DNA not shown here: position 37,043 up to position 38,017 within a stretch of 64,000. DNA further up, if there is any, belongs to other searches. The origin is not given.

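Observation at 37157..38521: Convergent pair of zinc-ribbon + DUF4145 (HEPN-like) paralogs wedged between cysS and leuS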

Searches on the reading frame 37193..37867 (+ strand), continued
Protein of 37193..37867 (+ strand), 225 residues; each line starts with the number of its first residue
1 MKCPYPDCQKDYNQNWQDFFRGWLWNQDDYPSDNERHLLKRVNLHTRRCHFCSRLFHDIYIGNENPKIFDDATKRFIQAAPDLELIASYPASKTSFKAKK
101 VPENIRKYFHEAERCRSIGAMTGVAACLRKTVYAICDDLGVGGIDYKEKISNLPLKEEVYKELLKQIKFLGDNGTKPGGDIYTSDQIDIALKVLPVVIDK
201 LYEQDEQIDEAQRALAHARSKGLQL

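Call 55: search_protein_families(library=pfam, proteins=[L014:4026-5324:+, L028:11611-14361:-, L014:3237-3779:-, L014:5320-5955:+, L004:8011-8916:+, L005:673-1848:+, L014:1547-3217:-, L022:12827-13366:+, L031:2055-3236:+, L028:7140-7991:+], max_evalue=0.001)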
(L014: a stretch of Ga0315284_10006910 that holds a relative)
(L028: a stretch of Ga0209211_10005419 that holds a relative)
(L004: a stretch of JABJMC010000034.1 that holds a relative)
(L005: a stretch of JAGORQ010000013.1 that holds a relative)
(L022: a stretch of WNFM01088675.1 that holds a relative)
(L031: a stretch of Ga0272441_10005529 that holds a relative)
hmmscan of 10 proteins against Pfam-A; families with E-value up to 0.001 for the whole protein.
L014:4026-5324:+ (433 aa): 2 families
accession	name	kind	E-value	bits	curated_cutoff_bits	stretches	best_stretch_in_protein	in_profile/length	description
PF01555.25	N6_N4_Mtase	-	4.1e-45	154.9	26.7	1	29-260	1-221/221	DNA methylase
PF00565.23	SNase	-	7.1e-06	26.9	21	1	360-416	22-76/107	Staphylococcal nuclease homologue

L028:11611-14361:- (917 aa): 6 families
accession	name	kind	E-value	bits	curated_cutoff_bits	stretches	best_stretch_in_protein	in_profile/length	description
PF07669.17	Eco57I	-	1.4e-33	116.8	25.3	1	446-616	2-171/171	Eco57I restriction-modification methylase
PF00717.28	Peptidase_S24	-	6.4e-28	97.2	23.3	1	107-218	3-116/116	Peptidase S24-like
PF02384.22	N6_Mtase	-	1.7e-24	87.1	20.4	1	360-660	2-265/311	N-6 DNA Methylase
PF12950.13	TaqI_C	-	1.7e-18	67.4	26.5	1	738-861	5-118/118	TaqI-like C-terminal specificity domain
PF20473.4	MmeI_Mtase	-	9.7e-10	38.5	27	1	400-572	15-188/259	MmeI, DNA-methyltransferase domain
PF01726.22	LexA_DNA_bind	-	9.5e-09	35.4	23.7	1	30-89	1-61/65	LexA DNA binding domain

L014:3237-3779:- (181 aa): 0 families

L014:5320-5955:+ (212 aa): 1 family
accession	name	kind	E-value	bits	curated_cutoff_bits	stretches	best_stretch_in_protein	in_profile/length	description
PF09568.16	RE_MjaI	-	1.4e-49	168.6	22.7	1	7-181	1-164/164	MjaI restriction endonuclease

L004:8011-8916:+ (302 aa): 4 families
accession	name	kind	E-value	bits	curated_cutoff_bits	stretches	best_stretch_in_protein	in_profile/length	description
PF00589.27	Phage_integrase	-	4.3e-31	108.4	27.1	1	116-286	2-168/172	Phage integrase family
PF13495.12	Phage_int_SAM_4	-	3.6e-12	46.9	27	1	15-94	4-82/85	Phage integrase, N-terminal SAM-like domain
PF13102.12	Phage_int_SAM_5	-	4.7e-06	27.3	22.3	1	15-100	8-92/98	Phage integrase SAM-like domain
PF02899.23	Phage_int_SAM_1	-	0.0005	20.7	22.3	0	15-91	3-80/83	Phage integrase, N-terminal SAM-like domain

L005:673-1848:+ (392 aa): 4 families
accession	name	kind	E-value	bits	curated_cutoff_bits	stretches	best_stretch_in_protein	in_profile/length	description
PF00390.24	malic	-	8.2e-29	101.2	23.1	1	39-161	14-182/182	Malic enzyme, N-terminal domain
PF03949.21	Malic_M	-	1.2e-22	80.9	23.5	1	175-388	3-250/258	Malic enzyme, NAD binding domain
PF00208.27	ELFV_dehydrog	-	1.4e-05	25.3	23.4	1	173-243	7-77/241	Glutamate/Leucine/Phenylalanine/Valine dehydrogenase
PF00899.27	ThiF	-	0.0009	18.9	28.1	0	194-229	17-52/238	ThiF family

L014:1547-3217:- (557 aa): 3 families
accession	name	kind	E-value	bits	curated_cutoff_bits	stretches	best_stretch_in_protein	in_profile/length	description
PF00239.26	Resolvase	-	1.9e-18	67.4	23.3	1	7-152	2-144/145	Resolvase, N terminal domain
PF07508.19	Recombinase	-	2.3e-10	41.1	21.1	1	180-259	7-99/102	Recombinase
PF13408.12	Zn_ribbon_recom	-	7.1e-09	36.4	25.3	1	279-335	5-57/58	Recombinase zinc beta ribbon domain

L022:12827-13366:+ (180 aa): 2 families
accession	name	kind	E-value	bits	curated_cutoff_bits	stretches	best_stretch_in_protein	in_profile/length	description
PF13673.13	Acetyltransf_10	-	8.2e-05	23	23.6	0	108-161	60-110/128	Acetyltransferase (GNAT) domain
PF13508.13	Acetyltransf_7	-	0.00029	21.6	27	1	56-159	5-83/84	Acetyltransferase (GNAT) domain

L031:2055-3236:+ (394 aa): 1 family
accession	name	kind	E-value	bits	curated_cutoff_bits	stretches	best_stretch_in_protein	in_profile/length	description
PF05175.20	MTS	-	0.00015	21.9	23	0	30-126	16-113/170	Methyltransferase small domain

L028:7140-7991:+ (284 aa): 4 families
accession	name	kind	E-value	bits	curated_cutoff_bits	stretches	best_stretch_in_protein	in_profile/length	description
PF01555.25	N6_N4_Mtase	-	4.4e-49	167.8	26.7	1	29-275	1-218/221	DNA methylase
PF08241.18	Methyltransf_11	-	0.00015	22.8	21.2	0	71-94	72-95/95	Methyltransferase domain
PF13847.12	Methyltransf_31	-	0.00079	19.6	27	0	70-98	85-113/145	Methyltransferase domain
PF01170.24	UPF0020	-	0.00097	19.3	22.3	0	238-253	28-43/197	RMKL-like, methyltransferase domain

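Call 56: search_solved_structures(query=A2, max_evalue=1, show_alignments=2)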
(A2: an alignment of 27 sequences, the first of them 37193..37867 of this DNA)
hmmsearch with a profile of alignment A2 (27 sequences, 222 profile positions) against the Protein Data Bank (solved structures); distinct sequences matched with E-value up to 1: 1.
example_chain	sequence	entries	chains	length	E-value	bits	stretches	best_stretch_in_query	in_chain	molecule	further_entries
2qed_A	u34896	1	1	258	0.75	12.5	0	154-203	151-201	Hydroxyacylglutathione hydrolase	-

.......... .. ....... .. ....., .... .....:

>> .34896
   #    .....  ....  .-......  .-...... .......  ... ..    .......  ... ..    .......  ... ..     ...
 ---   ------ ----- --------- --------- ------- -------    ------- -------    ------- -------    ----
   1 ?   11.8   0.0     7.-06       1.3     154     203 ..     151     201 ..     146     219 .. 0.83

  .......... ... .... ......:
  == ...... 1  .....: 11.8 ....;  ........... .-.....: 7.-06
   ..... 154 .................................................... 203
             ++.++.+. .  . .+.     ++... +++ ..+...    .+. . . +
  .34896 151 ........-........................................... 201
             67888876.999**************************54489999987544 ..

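Call 64: search_protein_families(library=pfam, proteins=[L033:4614-5741:+, L033:3463-4617:+], max_evalue=0.001)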
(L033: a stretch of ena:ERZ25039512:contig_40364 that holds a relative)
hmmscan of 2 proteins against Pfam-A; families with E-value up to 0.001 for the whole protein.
L033:4614-5741:+ (375 aa): 2 families
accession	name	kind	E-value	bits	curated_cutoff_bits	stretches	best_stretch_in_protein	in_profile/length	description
PF03235.19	GmrSD_N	-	3.9e-17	63.5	33.2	1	34-159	13-198/199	GmrSD restriction endonuclease, N-terminal domain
PF01844.29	HNH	-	2.4e-10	40.8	21.4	1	332-373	4-45/47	HNH endonuclease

L033:3463-4617:+ (384 aa): 1 family
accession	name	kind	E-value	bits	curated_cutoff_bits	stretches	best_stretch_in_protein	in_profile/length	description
PF13651.11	EcoRI_methylase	-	2.7e-121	405.6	26.4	1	9-380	1-345/345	Adenine-specific methyltransferase EcoRI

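Call 74: fold_search(model_id=the predicted structure, library=viral)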
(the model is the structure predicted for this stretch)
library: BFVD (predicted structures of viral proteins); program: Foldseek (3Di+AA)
matches with E <= 10: 435; with E <= 0.001: 2
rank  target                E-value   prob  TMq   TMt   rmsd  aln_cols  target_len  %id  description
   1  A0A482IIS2            1.2e-08  1.00  0.46  0.35  15.9       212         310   21  (no name in the UniProt tables at hand)
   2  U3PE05                2.3e-05  1.00  0.41  0.39  12.0       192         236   13  (no name in the UniProt tables at hand)
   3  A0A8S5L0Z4            6.3e-02  0.09  0.13  0.10  29.2       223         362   12  Maturation protein [ssRNA phage SRR6960549_3]
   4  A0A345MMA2            9.3e-02  0.20  0.17  0.20  22.5       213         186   14  (no name in the UniProt tables at hand)
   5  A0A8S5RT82            1.1e-01  0.12  0.16  0.11  16.6       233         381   12  Uncharacterized protein [Siphoviridae sp. gcode 4]
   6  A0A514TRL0            1.2e-01  0.18  0.19  0.21  14.3       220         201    7  (no name in the UniProt tables at hand)
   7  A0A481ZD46            1.3e-01  0.15  0.18  0.17  14.7       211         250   11  Uncharacterized protein [Pithovirus LCPAC406]
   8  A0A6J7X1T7            1.5e-01  0.25  0.21  0.04  20.7       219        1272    7  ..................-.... domain-containing protein [uncultured Caudovirales phage]
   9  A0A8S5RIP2            1.5e-01  0.10  0.12  0.08  24.3       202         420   10  Uncharacterized protein [virus sp. ctHG14]
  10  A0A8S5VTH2            1.9e-01  0.13  0.15  0.16  19.1       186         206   14  (no name in the UniProt tables at hand)
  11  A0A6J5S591            2.0e-01  0.08  0.14  0.17  17.7       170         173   14  Uncharacterized protein [uncultured Caudovirales phage]
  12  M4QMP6                2.1e-01  0.15  0.20  0.25  16.9       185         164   10  (no name in the UniProt tables at hand)
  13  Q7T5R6                2.3e-01  0.21  0.25  0.19  15.7       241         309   11  Uncharacterized protein [Cryptophlebia leucotreta granulosis virus]
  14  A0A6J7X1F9            3.8e-01  0.63  0.15  0.34   4.7        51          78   10  Uncharacterized protein [uncultured Caudovirales phage]
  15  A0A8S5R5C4            3.8e-01  0.35  0.21  0.24  20.9       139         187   12  Uncharacterized protein [Myoviridae sp. ctZiv5]
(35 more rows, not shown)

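Call 76: search_dna_similar(query=window:37193-37867:+, collection=phages, mode=protein, max_evalue=0.001, max_rows=12)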
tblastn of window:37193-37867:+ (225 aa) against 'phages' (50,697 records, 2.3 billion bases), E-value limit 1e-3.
No match.

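Call 77: list_cluster_members(proteins=[P0056, P0242, P0243, P0246, P0248, P0251, P0253, P0256, P0257, P0252])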
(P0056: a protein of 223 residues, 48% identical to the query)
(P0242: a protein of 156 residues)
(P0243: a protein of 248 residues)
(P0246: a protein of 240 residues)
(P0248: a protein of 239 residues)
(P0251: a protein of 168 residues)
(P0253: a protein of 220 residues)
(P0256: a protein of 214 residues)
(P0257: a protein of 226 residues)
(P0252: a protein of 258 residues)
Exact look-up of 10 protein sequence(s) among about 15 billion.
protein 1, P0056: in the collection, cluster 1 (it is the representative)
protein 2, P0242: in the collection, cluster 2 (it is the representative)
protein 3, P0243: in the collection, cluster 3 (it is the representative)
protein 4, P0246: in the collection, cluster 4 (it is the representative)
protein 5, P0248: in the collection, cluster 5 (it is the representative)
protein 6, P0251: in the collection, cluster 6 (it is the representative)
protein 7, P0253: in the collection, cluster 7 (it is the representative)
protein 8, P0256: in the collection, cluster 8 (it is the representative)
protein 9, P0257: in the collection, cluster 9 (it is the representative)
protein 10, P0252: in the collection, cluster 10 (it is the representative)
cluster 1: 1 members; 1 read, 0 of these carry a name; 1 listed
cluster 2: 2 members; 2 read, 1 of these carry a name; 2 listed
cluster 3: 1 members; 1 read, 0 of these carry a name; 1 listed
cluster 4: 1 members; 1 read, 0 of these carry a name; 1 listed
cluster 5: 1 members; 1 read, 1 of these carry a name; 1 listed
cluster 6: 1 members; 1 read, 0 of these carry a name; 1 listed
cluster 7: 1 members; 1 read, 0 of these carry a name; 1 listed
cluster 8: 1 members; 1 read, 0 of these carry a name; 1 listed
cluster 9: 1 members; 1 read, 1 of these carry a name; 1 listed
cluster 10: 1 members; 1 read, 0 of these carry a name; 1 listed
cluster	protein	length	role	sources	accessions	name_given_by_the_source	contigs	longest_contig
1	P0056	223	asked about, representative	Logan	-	-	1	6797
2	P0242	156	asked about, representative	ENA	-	-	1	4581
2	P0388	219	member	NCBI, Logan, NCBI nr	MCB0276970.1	MAG: DUF4145 domain-containing protein [Calditrichaeota bacterium] | DUF4145 domain-containing protein [Calditrichota bacterium]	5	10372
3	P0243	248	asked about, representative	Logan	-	-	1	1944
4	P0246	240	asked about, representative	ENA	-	-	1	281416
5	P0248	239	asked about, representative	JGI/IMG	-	hypothetical protein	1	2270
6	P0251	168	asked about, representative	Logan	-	-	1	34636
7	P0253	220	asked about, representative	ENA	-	-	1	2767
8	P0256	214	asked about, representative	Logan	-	-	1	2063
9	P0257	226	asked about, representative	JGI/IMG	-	hypothetical protein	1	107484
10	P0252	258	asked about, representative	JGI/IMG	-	-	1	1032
